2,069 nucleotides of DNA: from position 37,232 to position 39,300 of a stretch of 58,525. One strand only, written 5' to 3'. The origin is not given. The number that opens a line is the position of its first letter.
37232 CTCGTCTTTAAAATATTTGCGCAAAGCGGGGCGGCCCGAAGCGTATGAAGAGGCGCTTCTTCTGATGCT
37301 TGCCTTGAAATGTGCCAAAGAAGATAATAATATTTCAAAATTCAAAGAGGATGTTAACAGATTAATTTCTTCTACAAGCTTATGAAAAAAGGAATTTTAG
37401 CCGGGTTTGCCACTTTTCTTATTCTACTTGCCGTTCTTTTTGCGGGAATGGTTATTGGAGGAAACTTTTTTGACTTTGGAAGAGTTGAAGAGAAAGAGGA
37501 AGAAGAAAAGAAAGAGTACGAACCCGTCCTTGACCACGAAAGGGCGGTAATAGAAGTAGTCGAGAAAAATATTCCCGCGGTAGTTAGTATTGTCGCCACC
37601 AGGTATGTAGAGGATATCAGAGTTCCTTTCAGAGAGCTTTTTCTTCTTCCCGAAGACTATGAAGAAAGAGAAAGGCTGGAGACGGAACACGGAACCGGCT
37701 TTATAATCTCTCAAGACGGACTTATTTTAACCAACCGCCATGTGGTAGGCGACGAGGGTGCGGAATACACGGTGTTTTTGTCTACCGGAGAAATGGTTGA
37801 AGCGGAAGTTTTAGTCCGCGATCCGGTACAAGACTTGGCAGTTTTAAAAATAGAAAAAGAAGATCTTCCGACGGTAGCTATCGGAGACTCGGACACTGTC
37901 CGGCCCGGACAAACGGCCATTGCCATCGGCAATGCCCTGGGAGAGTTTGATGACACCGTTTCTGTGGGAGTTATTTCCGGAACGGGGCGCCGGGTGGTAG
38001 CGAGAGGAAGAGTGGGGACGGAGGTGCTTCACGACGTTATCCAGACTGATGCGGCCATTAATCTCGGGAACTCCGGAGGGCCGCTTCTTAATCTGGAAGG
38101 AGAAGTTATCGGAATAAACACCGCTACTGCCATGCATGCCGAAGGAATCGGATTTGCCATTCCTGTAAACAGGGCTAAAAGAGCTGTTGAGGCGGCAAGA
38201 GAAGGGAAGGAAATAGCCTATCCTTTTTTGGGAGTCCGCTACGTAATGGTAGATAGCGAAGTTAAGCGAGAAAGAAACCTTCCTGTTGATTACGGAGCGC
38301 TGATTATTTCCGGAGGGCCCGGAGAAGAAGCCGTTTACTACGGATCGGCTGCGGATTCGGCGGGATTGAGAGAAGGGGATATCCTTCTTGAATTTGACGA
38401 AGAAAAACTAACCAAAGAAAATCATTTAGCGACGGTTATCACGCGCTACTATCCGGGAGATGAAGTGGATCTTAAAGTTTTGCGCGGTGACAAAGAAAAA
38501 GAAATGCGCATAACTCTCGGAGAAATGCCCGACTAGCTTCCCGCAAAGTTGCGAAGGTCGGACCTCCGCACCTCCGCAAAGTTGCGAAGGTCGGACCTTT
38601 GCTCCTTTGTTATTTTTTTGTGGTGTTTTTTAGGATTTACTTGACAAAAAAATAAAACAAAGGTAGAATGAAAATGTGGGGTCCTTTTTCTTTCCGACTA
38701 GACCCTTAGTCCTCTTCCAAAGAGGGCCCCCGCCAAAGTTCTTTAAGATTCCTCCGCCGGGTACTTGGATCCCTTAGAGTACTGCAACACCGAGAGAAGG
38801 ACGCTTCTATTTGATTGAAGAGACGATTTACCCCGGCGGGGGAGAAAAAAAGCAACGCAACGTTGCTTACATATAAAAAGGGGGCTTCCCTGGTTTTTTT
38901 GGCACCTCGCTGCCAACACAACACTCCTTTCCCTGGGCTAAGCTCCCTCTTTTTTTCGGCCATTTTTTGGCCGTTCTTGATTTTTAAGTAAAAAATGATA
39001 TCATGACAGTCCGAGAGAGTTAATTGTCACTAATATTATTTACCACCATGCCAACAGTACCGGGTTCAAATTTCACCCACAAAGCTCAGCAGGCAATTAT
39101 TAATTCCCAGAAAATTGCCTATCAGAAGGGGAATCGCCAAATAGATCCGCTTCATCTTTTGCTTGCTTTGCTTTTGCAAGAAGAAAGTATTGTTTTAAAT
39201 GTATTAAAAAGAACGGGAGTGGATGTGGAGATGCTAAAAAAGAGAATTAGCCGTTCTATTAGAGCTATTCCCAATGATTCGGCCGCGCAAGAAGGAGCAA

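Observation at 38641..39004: A ~280-nt GC-rich structured RNA with its own consensus promoter and terminator, upstream of clpB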

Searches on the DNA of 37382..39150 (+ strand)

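Call 4: search_rna_families(source=window, start=38450, end=39150, threshold=evalue, max_evalue=10, show_alignments=4)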
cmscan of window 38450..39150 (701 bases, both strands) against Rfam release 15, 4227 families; matches with E-value up to 10: 16.
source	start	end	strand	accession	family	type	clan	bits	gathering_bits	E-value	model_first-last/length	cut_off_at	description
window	38602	38740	+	RF00396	SNORA13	Gene; snRNA; snoRNA; HACA-box;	CL00028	26.6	53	0.024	1-134/134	no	Small nucleolar RNA SNORA13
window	38586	38692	+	RF01859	Phe_leader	Cis-reg; leader;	-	25.3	55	0.071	1-125/125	no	Phenylalanine leader peptide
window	38604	38665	+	RF03566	mir-4875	Gene; miRNA;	-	19.5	90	0.44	1-73/73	no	mir-4875 microRNA precursor family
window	38553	38601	-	RF04157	MIR9486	Gene; miRNA;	-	19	100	0.49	1-119/119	no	MIR9486 microRNA precursor family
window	38574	38671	-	RF02432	SpF25_sRNA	Gene; sRNA;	-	18.8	48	2.4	1-102/102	no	Streptococcus sRNA SpF25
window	38597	38670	+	RF03313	mir-1468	Gene; miRNA;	-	18.3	95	1.3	9-78/86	no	mir-1468 microRNA precursor family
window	38603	38664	+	RF04239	mir-4679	Gene; miRNA;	-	18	88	1.8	1-75/75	no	mir-4679 microRNA precursor family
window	38450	38484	+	RF02126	GHRLOS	Gene; lncRNA;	-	17.8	48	0.065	33-70/70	5'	Ghrelin opposite strand RNA conserved region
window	38551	38602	-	RF03816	MIR6297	Gene; miRNA;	-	16.8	114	3.9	1-107/107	no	MIR6297 microRNA precursor family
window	38595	38672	+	RF00053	mir-7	Gene; miRNA;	-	16.7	51.8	1.8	1-91/91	no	mir-7 microRNA precursor family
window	38602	38665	+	RF03578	mir-3910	Gene; miRNA;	-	16.7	95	2.8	1-82/82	no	mir-3910 microRNA precursor family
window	38603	38662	-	RF03731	mir-7371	Gene; miRNA;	-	16.6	62.6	6.9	1-59/59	no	mir-7371 microRNA precursor family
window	38603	38664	-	RF04239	mir-4679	Gene; miRNA;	-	16.5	88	4.1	1-75/75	no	mir-4679 microRNA precursor family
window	38606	38661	+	RF00743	mir-308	Gene; miRNA;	-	16.4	60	1.9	1-63/63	no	mir-308 microRNA precursor family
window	38499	38651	+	RF04128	MIR8562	Gene; miRNA;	-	13.8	211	7.1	46-197/242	no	MIR8562 microRNA precursor family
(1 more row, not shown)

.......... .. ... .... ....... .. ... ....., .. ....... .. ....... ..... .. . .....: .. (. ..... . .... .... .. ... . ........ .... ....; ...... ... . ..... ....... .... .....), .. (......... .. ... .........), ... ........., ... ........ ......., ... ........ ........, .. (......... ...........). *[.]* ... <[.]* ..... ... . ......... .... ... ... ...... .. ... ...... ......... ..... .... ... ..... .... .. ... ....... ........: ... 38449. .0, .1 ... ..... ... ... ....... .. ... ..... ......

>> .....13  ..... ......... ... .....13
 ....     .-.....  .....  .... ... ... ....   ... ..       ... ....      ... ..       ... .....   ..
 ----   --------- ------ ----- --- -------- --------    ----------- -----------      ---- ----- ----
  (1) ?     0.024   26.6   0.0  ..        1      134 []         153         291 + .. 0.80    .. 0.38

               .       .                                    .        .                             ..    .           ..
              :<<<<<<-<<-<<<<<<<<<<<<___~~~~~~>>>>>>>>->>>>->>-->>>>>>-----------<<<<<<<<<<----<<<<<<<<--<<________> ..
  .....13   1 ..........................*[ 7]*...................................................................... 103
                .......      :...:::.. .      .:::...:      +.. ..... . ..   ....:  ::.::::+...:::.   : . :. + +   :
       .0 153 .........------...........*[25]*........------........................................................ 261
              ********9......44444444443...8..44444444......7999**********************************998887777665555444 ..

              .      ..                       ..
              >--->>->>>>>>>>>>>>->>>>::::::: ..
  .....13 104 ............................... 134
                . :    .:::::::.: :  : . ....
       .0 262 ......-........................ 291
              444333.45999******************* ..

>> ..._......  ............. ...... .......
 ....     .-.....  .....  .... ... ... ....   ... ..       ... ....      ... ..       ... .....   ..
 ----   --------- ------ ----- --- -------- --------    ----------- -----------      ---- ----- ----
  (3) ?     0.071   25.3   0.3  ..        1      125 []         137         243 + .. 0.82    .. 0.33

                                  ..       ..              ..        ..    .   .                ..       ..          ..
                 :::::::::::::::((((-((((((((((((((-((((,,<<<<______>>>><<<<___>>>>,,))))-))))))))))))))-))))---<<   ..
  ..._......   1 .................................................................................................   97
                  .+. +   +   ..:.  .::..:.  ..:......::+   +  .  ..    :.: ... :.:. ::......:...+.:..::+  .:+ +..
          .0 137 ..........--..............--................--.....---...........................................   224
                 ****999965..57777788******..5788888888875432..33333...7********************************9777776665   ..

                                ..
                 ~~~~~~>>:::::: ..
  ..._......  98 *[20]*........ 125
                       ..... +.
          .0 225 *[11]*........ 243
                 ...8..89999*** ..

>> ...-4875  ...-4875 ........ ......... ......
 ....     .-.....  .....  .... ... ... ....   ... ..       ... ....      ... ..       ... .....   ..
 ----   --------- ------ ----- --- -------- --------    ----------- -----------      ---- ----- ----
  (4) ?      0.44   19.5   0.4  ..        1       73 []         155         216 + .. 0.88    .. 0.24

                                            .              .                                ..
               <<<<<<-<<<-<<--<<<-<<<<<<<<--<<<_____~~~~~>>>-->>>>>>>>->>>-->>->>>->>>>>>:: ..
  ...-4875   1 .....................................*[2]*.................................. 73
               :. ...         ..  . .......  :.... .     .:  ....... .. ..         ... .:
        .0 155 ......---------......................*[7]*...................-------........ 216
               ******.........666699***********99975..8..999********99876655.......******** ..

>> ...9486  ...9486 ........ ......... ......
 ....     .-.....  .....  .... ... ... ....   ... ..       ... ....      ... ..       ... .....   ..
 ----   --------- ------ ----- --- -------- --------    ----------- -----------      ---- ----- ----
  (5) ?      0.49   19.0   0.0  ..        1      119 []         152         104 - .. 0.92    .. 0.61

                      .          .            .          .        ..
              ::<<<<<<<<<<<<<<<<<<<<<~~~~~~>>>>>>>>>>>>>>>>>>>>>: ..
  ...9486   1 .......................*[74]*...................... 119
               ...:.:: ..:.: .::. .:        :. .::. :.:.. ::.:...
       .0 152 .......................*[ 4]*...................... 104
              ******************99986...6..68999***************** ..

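Call 32: search_dna_similar(query=window:38600-38990:+, collection=phages, mode=distant, max_evalue=1, max_rows=10)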
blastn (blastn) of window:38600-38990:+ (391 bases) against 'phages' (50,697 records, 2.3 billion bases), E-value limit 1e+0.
Records with a match: 55; places in all: 55; records where one place covers at least 80% of the query: 0.
Best place of each record, by identity: 90-95% 2; 80-90% 53.
By first word of the organism name: Bacteriophage 52; Bacillus 2; Lachnospiraceae 1.
By host as written in the record: Helicobacter cinaedi 49; Bacillus cereus 2; Helicobacter cinaedi P01D0000 genome 1; Helicobacter cinaedi PAGU611 DNA genome 1; Helicobacter cinaedi P06D0798 genome 1; Lachnospiraceae 1.
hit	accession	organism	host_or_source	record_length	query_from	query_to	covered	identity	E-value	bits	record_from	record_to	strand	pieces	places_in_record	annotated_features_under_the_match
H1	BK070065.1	Bacteriophage sp.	Helicobacter cinaedi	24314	46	82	9%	86.5%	1e-1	43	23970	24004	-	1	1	none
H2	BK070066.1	Bacteriophage sp.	Helicobacter cinaedi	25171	46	82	9%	86.5%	1e-1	43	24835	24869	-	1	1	hypothetical protein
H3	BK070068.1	Bacteriophage sp.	Helicobacter cinaedi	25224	46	82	9%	86.5%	1e-1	43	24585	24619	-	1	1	hypothetical protein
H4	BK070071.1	Bacteriophage sp.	Helicobacter cinaedi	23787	46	82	9%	86.5%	1e-1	43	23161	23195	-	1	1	none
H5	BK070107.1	Bacteriophage sp.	Helicobacter cinaedi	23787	46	82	9%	86.5%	1e-1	43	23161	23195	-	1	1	none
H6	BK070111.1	Bacteriophage sp.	Helicobacter cinaedi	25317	46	82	9%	86.5%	1e-1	43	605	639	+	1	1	hypothetical protein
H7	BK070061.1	Bacteriophage sp.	Helicobacter cinaedi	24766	46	82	9%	86.5%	1e-1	43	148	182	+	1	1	hypothetical protein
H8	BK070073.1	Bacteriophage sp.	Helicobacter cinaedi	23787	46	82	9%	86.5%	1e-1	43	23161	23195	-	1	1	none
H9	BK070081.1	Bacteriophage sp.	Helicobacter cinaedi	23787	46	82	9%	86.5%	1e-1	43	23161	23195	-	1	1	none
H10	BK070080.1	Bacteriophage sp.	Helicobacter cinaedi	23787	46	82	9%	86.5%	1e-1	43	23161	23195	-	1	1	none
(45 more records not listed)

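Call 33: search_dna_similar(query=window:38600-38990:+, collection=plasmids, mode=distant, max_evalue=1, max_rows=10)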
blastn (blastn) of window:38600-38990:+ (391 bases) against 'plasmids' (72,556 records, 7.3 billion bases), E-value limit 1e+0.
No match.

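Call 53: build_rna_model(alignment_id=A1, structure=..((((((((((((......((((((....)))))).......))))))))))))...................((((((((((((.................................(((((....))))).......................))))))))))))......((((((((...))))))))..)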
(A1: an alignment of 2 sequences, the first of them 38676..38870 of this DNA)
Model R1 built from alignment A1 (2 sequences, 195 columns); structure: as given.
model positions 195; base pairs 43; branch points 2; effective number of sequences 0.82; information 0.589 bits per position. Calibrated on 0.2 Mb of random sequence (short: E-values are rough).
structure used (alignment columns):
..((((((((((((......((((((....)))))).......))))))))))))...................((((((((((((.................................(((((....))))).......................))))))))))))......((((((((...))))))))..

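Call 54: search_with_rna_model(model_id=R1, sources=[window, L001, L002, L003, L004, L005, L006, L007, L008, L009, L010, L011, L012, L013, L014, L015, L016, L017, L018, L019, L020, L021, L022, L023, L024, L025, L026, L027, L028, L029, L030, L031, L032, L033, L034, L035, L036, L037, L038, L039, L040, L041, L042, L043, L044, L045, L046, L047, L048, L049, L050, L051, L052, L053, L054, L055, L056, L057, L058, L059, L060, L061, L062, L073], max_evalue=10)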
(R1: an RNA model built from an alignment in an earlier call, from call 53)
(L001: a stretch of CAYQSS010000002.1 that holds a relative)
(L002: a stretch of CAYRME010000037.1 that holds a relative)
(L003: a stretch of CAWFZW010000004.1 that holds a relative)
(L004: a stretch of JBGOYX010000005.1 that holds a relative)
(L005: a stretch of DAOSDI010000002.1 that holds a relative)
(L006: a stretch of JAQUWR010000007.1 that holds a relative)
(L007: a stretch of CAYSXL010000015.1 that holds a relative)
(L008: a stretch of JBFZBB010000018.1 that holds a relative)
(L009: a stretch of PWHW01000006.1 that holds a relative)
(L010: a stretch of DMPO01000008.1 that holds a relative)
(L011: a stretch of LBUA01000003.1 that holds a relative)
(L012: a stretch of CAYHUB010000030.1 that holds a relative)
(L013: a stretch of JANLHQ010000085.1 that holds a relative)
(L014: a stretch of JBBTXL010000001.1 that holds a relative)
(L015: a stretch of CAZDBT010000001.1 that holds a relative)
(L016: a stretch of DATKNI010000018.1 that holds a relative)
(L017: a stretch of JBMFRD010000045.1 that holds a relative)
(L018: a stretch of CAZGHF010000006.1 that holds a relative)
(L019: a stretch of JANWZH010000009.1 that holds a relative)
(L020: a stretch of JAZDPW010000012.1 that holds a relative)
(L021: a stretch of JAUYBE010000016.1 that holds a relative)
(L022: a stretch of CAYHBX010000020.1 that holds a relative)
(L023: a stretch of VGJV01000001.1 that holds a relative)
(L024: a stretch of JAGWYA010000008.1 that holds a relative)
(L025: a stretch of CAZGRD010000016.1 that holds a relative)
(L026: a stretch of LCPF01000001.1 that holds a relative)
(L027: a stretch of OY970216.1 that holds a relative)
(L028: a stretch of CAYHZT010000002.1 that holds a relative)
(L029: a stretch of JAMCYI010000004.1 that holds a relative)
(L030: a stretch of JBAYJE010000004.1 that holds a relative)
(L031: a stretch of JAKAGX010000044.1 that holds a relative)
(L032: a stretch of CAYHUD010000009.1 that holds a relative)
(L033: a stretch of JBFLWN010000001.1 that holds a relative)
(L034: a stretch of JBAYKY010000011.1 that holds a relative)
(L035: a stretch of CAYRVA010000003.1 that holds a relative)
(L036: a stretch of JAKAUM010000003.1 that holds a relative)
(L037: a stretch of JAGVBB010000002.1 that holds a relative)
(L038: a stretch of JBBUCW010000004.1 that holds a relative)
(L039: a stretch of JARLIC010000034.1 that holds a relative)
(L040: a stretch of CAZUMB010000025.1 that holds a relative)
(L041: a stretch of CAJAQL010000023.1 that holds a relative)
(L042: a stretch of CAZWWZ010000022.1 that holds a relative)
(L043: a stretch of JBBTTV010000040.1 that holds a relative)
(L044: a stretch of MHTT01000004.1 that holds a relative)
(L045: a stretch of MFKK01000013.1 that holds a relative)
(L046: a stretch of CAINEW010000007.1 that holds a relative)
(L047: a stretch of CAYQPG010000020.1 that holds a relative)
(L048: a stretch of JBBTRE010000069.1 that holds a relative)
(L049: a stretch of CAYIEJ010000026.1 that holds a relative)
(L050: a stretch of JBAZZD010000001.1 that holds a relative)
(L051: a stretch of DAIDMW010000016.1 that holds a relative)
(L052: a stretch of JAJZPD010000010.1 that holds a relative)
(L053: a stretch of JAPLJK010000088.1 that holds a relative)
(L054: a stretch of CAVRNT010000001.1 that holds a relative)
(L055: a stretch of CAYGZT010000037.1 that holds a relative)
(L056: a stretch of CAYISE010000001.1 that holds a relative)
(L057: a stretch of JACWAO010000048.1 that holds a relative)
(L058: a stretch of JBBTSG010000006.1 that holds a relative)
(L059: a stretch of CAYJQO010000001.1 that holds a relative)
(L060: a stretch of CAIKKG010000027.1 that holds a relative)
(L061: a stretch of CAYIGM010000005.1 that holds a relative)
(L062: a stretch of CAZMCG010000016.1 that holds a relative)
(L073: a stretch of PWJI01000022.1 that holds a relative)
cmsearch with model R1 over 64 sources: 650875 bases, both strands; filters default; matches with E-value up to 10: 4.
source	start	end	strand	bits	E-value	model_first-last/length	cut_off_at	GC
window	38676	38870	+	258.3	1.8e-65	1-195/195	no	0.51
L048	2870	2964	-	10.9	1.4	1-195/195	no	0.57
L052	8479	8564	+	10.1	2.4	81-162/195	no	0.62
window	38850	38868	-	9.1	4.3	175-193/195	no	0.47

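Call 60: search_with_rna_model(model_id=R1, sources=[L104, L105, L083, L084, L085, L086, L087, L088, L089, L090, L091, L092, L093, L094, L095, L096, L097, L098, L099, L100, L101, L102, L103], max_evalue=10)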
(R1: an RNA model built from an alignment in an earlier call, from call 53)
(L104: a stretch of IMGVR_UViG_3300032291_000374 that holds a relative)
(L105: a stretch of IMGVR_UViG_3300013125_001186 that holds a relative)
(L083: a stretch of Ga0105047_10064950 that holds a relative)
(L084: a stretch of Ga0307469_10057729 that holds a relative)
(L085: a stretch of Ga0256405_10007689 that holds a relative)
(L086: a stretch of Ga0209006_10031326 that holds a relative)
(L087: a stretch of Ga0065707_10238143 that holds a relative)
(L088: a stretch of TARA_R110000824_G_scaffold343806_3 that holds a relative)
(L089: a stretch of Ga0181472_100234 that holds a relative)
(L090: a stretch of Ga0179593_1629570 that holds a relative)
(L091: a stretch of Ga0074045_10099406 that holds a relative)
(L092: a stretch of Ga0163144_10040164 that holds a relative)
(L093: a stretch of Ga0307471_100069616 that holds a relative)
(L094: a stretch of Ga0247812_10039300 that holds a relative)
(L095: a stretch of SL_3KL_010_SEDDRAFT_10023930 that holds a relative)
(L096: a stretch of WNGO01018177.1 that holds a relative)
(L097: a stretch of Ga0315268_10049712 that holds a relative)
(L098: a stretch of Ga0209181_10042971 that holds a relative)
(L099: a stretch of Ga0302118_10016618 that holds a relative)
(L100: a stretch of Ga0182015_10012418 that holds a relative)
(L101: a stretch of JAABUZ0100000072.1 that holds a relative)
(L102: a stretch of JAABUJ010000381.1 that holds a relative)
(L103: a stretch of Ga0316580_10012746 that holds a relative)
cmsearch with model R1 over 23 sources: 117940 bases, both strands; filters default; matches with E-value up to 10: 0.
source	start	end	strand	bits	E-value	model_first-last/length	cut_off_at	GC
